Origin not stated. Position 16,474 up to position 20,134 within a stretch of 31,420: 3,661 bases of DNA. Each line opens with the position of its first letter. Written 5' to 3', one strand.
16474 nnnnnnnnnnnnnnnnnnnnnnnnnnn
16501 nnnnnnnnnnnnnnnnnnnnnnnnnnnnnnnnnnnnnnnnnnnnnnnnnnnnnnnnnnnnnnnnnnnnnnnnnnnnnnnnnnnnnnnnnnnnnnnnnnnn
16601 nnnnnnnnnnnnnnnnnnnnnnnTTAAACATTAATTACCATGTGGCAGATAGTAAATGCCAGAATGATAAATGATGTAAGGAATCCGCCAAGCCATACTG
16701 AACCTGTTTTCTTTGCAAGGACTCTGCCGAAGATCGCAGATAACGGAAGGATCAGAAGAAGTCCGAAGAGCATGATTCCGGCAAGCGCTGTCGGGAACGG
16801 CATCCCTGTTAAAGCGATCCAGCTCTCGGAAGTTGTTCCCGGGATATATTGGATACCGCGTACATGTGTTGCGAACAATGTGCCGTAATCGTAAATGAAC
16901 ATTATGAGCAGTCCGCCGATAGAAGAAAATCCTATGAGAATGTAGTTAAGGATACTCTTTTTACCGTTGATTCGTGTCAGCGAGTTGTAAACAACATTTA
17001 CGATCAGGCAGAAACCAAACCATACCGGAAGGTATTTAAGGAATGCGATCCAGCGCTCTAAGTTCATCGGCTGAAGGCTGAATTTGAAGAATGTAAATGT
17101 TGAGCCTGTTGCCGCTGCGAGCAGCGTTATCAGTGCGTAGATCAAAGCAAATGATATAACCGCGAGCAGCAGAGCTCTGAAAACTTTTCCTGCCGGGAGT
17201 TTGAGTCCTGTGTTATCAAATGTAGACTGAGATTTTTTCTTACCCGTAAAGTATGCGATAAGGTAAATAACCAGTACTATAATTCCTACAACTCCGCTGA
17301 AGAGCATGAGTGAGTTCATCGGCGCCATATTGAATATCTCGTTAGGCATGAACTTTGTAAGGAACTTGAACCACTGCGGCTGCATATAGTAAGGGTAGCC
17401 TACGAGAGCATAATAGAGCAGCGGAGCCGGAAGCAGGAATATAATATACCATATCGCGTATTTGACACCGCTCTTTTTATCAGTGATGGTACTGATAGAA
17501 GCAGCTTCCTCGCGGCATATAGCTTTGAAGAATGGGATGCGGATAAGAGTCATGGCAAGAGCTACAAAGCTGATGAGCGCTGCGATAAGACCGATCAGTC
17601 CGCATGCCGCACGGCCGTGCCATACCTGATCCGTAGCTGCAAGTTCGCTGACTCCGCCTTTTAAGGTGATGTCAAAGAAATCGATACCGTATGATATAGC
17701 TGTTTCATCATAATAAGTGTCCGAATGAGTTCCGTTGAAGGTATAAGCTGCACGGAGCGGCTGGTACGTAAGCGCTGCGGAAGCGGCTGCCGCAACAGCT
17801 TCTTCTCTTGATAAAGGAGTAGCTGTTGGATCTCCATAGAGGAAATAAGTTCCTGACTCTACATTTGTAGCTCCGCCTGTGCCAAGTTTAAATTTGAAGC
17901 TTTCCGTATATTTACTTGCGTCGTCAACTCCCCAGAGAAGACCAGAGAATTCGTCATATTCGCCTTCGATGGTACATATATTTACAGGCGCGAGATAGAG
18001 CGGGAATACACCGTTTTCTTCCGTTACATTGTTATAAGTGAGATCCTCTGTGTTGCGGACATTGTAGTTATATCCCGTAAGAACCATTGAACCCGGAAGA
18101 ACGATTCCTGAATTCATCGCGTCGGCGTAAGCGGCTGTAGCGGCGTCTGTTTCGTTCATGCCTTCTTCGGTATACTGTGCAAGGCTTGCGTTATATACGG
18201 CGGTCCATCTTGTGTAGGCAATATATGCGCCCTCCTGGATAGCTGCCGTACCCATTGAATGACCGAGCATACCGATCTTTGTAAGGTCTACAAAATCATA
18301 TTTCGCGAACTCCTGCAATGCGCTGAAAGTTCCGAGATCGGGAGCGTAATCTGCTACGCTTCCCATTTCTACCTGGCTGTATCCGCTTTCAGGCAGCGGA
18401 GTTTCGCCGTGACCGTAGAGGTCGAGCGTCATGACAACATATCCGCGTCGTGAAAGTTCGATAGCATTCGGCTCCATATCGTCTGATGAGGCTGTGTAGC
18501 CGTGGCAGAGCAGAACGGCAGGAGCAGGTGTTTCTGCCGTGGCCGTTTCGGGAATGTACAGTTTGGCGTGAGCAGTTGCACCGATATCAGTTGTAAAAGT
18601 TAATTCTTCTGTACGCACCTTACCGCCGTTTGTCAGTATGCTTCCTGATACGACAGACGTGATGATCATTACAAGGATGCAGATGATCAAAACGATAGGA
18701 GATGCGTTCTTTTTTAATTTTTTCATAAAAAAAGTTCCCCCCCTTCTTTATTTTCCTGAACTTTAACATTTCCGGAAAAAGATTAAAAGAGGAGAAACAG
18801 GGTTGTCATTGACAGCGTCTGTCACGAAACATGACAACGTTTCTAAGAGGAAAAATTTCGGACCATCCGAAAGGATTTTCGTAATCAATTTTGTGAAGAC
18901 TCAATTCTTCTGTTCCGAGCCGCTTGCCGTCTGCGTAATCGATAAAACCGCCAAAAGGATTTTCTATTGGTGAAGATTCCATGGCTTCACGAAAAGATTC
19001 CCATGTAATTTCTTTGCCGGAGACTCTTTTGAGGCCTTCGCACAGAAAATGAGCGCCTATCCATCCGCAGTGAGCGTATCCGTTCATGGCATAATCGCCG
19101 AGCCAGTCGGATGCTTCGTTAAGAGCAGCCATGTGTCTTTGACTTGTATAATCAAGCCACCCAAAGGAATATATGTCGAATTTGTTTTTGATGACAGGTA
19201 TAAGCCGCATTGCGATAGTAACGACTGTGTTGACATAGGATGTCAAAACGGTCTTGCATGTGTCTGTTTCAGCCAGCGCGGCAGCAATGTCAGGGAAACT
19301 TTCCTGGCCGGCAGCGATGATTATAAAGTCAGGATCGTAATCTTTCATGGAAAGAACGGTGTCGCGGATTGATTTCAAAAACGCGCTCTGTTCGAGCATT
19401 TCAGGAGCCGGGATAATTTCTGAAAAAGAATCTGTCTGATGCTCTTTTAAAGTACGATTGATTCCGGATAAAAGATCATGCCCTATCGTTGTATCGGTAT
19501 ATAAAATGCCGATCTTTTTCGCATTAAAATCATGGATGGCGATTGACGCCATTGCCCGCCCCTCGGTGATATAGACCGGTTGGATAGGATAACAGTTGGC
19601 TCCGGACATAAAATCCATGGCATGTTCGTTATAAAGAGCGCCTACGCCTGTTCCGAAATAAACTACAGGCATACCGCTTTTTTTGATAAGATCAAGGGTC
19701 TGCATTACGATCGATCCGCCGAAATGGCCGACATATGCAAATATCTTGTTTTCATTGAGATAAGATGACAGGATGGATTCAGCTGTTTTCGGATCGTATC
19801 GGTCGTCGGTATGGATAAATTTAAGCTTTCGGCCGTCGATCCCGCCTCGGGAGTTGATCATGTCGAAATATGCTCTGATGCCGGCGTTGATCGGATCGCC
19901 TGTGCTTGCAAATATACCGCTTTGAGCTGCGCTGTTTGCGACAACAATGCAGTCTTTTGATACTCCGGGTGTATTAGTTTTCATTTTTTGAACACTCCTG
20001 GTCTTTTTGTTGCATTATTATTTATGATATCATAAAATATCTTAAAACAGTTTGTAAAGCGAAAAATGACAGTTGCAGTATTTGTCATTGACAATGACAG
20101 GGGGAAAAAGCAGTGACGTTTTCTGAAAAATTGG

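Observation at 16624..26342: Candidate undescribed catabolic system: HpfG-like glycyl radical enzyme with a membrane serine hydrolase, a cytoplasmic ligand-binding protein and two regulators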

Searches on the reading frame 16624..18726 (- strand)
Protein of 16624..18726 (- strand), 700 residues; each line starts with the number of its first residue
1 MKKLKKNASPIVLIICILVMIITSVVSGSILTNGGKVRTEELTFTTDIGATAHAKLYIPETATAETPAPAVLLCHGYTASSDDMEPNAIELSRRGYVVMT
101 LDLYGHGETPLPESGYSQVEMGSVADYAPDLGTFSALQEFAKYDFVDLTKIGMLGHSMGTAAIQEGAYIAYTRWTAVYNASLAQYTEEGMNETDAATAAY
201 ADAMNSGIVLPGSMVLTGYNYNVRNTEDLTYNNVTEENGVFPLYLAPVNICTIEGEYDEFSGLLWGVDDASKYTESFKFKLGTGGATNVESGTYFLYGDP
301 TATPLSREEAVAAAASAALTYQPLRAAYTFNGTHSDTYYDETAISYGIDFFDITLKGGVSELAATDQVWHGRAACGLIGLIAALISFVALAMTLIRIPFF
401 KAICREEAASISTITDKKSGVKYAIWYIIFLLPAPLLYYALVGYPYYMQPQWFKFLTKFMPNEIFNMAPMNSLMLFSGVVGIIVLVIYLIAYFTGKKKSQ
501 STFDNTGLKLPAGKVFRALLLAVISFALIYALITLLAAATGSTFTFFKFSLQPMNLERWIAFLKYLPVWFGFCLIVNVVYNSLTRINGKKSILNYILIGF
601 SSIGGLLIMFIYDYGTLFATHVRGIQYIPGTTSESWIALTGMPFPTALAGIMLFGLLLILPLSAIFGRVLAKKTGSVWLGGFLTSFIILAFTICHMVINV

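Call 3: search_protein_families(library=pfam, proteins=[window:16624-18726:-])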
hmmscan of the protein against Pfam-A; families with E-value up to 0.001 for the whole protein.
window:16624-18726:- (700 aa): 5 families
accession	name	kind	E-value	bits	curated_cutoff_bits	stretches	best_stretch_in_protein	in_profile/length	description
PF12146.15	Hydrolase_4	-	2.5e-11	43.8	27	1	67-164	3-91/239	Serine aminopeptidase, S33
PF12697.13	Abhydrolase_6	-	3.9e-09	37.9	26.3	1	71-180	1-92/217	Alpha/beta hydrolase family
PF00561.26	Abhydrolase_1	-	3.8e-08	33.7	25.8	1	69-161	1-81/245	alpha/beta hydrolase fold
PF12740.14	PETase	-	8.1e-06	25.9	28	1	54-165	42-141/263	PET hydrolase-like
PF05448.18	AXE1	-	0.00014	21.2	21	1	36-107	53-121/321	Acetyl xylan esterase (AXE1)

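Call 4: search_protein_families(library=ncbifam, proteins=[window:16624-18726:-])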
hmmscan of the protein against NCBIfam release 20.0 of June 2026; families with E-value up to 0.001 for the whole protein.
window:16624-18726:- (700 aa): 4 families
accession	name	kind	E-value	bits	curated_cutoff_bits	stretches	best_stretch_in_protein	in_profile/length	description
NF011457.0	PRK14875.1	equivalog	2.2e-05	23.6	307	1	64-167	128-216/372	acetoin dehydrogenase dihydrolipoyllysine-residue acetyltransferase subunit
NF047920.1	lactonase_UilS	equivalog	4.7e-05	23.2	400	1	55-165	14-114/285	UilS family quorum-quenching N-acyl-homoserine lactonase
NF051441.1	BisHyethTerphBdeA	equivalog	0.0001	21.7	520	1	54-163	86-182/305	bis(hydroxyethyl) terephthalate hydrolase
NF033523.0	lasso_peptidase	equivalog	0.00054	18.8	400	1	38-165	376-510/638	Atxe2 family lasso peptide isopeptidase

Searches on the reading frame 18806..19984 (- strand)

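Call 3: search_protein_families(library=pfam, proteins=[window:18806-19984:-])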
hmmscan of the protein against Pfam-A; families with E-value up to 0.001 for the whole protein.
window:18806-19984:- (392 aa): 1 family
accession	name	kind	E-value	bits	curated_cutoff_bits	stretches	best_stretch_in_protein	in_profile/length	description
PF13458.12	Peripla_BP_6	-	9.3e-34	118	31.7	1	15-354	4-327/343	Periplasmic binding protein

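Call 4: search_protein_families(library=ncbifam, proteins=[window:18806-19984:-])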
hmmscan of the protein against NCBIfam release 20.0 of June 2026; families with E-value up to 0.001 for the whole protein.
window:18806-19984:- (392 aa): 2 families
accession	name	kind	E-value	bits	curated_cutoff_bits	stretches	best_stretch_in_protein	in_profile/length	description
NF011933.0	PRK15404.1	subfamily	5.2e-11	42.2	477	1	10-184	24-191/370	high-affinity branched-chain amino acid ABC transporter substrate-binding protein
TIGR03669.1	urea_ABC_arch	equivalog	8.6e-05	21.7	494.8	1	20-88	8-76/375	urea ABC transporter substrate-binding protein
